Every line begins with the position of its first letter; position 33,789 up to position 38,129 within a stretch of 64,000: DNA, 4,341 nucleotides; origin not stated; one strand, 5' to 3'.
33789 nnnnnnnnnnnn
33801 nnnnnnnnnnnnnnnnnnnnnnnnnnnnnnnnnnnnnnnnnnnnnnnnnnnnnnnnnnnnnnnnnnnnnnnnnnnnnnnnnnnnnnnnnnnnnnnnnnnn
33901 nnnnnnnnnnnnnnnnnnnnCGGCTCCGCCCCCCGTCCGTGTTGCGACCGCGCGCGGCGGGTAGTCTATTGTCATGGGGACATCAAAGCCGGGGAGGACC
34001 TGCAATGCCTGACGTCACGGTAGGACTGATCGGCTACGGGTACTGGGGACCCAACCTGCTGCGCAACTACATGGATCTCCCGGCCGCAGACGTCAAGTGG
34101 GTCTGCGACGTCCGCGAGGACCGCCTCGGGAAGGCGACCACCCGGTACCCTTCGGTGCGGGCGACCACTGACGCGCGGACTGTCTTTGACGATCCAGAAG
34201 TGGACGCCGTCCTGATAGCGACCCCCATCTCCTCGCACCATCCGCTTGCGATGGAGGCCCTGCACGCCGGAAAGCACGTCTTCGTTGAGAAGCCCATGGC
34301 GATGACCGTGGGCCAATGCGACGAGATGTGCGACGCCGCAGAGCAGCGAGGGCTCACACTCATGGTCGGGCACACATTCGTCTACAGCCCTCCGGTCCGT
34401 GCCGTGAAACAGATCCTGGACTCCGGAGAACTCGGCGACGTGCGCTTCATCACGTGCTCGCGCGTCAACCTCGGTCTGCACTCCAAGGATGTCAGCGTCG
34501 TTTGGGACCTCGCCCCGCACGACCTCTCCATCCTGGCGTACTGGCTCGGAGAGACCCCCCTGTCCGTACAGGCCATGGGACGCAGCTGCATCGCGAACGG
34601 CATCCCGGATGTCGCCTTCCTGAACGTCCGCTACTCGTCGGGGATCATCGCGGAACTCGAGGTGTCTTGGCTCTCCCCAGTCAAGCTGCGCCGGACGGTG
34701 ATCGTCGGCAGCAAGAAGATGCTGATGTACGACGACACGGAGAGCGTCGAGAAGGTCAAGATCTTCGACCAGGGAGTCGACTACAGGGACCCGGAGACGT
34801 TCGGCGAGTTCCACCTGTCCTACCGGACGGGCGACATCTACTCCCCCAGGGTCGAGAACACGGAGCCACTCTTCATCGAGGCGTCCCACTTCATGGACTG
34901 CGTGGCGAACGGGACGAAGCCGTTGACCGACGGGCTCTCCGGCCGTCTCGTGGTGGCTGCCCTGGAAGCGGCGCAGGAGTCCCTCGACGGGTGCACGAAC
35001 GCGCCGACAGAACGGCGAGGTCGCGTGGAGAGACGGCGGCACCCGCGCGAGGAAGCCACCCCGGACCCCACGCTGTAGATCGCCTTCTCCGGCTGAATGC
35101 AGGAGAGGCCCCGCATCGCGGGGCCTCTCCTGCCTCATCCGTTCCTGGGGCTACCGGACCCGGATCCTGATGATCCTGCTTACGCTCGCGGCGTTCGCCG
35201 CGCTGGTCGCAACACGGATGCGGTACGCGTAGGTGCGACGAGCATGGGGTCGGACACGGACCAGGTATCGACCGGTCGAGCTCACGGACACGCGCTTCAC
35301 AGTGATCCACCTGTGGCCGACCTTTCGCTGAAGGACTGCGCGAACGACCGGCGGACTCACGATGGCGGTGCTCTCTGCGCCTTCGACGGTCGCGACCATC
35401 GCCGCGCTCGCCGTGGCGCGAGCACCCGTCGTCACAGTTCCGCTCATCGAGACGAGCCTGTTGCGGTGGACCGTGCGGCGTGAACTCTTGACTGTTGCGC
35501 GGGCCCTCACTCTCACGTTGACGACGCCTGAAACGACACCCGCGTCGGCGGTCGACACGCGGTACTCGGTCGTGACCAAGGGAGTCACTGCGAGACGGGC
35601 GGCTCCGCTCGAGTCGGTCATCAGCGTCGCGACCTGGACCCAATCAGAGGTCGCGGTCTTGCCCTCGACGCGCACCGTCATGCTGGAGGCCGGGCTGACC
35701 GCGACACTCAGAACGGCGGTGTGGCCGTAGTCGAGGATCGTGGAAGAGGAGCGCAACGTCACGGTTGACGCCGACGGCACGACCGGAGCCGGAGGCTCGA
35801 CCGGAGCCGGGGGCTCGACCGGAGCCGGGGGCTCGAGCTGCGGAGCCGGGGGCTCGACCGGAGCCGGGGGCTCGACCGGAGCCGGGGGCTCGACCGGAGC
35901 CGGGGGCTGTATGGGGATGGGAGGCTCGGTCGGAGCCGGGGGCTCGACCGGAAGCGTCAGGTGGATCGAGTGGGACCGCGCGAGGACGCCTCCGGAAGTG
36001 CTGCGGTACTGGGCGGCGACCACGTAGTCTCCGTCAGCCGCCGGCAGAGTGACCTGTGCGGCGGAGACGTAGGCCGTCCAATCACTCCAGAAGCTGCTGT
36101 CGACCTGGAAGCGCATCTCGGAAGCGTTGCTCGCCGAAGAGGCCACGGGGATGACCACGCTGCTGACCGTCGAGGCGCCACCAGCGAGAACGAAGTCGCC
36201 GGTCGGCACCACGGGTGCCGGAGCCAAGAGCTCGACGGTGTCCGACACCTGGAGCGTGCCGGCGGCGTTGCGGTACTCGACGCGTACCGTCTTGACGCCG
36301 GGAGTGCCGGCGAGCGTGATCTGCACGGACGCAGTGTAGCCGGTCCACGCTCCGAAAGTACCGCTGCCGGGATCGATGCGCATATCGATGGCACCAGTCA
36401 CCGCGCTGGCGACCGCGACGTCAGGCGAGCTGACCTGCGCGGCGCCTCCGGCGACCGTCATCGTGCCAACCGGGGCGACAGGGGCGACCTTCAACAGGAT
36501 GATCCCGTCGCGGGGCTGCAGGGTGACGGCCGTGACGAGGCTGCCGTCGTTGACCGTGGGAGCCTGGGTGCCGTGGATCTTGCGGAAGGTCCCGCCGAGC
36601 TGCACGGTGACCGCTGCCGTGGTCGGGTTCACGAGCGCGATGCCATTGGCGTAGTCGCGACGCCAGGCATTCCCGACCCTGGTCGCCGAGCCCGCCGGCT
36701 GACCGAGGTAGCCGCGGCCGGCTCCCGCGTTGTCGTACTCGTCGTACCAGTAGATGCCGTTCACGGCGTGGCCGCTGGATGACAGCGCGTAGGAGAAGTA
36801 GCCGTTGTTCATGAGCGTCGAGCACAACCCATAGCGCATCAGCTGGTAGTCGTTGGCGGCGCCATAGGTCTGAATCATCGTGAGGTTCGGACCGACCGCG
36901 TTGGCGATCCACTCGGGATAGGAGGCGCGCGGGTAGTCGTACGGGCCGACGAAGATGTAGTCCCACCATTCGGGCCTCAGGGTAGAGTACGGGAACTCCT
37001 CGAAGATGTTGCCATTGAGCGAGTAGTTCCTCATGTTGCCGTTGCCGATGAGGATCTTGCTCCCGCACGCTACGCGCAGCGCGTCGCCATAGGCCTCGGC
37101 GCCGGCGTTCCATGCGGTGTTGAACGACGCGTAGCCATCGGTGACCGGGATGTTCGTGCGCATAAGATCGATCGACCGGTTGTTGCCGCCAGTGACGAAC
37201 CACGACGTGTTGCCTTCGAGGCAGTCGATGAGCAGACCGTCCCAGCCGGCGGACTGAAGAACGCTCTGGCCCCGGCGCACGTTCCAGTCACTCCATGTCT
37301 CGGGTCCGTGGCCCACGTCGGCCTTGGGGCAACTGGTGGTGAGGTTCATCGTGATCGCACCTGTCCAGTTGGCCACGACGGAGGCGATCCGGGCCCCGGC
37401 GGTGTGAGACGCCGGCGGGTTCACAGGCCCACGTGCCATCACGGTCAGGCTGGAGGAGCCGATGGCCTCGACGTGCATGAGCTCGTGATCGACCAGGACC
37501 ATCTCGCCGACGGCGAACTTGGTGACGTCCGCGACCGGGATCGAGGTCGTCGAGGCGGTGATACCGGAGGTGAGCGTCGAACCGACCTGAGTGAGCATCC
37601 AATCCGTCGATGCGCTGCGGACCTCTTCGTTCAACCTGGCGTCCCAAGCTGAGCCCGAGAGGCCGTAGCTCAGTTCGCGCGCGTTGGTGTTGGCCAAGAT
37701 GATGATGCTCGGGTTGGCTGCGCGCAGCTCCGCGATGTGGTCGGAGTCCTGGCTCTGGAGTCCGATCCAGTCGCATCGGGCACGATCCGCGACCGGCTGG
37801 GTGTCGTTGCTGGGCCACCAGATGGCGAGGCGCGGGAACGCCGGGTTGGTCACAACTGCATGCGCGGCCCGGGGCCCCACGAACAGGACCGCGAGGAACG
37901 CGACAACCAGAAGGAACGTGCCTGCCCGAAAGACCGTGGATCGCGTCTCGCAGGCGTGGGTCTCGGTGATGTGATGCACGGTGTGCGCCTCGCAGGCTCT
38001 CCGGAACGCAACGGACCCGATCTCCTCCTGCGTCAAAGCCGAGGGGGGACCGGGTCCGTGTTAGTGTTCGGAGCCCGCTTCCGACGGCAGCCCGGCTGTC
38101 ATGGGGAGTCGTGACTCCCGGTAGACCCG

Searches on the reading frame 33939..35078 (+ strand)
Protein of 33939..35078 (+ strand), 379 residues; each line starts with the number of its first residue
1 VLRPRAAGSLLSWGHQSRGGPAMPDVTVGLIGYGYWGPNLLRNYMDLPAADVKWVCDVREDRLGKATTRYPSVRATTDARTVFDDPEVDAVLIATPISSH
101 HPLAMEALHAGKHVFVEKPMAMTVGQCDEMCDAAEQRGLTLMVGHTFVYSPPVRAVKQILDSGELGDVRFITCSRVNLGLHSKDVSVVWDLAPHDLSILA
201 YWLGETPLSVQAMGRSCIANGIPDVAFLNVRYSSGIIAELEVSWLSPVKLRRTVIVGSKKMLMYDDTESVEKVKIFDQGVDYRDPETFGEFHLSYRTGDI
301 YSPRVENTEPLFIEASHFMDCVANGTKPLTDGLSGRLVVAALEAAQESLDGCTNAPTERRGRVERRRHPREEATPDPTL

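Call 63: search_protein_families(library=pfam, proteins=[window:33939-35078:+], max_evalue=0.001)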
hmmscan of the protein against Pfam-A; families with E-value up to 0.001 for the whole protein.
window:33939-35078:+ (379 aa): 3 families
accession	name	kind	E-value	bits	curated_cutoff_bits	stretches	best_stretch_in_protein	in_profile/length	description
PF01408.29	GFO_IDH_MocA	-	1.5e-27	97.1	24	1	27-145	2-120/120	Oxidoreductase family, NAD-binding Rossmann fold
PF22725.1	GFO_IDH_MocA_C3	-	2.3e-17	63.6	27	1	153-262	1-123/124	GFO/IDH/MocA C-terminal domain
PF02894.22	GFO_IDH_MocA_C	-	3.7e-08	33.9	22.9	1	157-348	1-209/218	Oxidoreductase family, C-terminal alpha/beta domain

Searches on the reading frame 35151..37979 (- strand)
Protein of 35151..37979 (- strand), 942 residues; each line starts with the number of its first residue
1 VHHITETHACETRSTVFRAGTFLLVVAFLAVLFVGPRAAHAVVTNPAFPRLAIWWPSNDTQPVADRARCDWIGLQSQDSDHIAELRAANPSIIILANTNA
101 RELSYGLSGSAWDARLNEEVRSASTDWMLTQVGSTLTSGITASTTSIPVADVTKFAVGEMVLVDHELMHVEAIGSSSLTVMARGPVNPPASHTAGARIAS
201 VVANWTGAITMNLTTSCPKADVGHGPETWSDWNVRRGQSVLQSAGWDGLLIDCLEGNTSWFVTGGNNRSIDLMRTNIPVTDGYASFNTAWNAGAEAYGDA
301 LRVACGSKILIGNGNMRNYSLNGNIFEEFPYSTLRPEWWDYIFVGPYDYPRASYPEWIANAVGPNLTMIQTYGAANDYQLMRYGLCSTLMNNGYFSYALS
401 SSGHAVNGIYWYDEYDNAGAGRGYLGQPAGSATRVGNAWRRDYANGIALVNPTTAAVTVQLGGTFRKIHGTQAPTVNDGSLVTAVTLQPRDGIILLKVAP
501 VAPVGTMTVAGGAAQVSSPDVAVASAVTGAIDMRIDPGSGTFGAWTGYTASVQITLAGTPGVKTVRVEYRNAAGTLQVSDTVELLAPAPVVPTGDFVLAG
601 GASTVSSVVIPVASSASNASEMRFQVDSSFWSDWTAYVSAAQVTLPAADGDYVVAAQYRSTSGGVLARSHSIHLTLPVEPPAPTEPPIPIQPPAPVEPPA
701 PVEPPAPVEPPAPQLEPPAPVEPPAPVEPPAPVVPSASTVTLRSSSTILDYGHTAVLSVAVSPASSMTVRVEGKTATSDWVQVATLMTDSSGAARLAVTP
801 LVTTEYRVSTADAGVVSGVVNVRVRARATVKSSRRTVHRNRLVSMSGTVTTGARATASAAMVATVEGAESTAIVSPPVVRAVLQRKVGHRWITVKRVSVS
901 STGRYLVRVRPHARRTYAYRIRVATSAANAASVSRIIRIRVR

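Call 12: search_protein_families(library=pfam, proteins=[window:35151-37979:-], max_evalue=0.01)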
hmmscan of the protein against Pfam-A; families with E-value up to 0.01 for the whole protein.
window:35151-37979:- (942 aa): 1 family
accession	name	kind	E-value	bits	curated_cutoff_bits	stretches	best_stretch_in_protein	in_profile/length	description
PF14885.12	GHL15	-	1.9e-11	44.9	27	1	229-446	72-270/271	Hypothetical glycosyl hydrolase family 15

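Call 65: search_solved_structures(query=window:35151-37979:-, max_evalue=1)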
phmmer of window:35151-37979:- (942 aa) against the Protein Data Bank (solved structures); distinct sequences matched with E-value up to 1: 4.
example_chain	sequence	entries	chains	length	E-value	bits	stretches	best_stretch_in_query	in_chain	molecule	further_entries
1oo2_A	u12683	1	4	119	0.035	15.4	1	759-799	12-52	transthyretin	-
1sn0_A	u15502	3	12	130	0.039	15.3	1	759-799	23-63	transthyretin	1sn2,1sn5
6gnm_A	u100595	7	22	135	0.04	15.2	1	759-799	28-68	Transthyretin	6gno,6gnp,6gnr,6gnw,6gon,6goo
9i2l_B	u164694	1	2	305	0.077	14.3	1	223-306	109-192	DUF4465 domain-containing protein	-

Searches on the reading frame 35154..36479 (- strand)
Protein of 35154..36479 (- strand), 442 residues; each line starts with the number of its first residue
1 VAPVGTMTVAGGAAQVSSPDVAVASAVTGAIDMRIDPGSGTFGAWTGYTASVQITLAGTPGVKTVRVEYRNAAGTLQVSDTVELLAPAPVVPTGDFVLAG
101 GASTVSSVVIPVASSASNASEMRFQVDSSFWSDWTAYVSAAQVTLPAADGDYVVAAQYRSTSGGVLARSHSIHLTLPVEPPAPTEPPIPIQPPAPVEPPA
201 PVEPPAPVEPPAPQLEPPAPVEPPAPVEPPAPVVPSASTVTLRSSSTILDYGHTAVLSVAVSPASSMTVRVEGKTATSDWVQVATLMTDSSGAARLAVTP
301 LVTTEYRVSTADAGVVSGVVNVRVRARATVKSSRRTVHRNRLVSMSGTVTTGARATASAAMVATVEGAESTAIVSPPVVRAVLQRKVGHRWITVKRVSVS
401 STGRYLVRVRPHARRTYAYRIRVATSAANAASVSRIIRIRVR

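Call 94: search_protein_families(library=pfam, proteins=[window:35154-36479:-], max_evalue=5)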
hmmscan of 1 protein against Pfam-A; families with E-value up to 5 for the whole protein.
window:35154-36479:- (442 aa): 1 family
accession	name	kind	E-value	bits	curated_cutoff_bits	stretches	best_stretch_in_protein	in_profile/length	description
PF13577.12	SnoaL_4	-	0.44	11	24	1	265-306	72-113/126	SnoaL-like domain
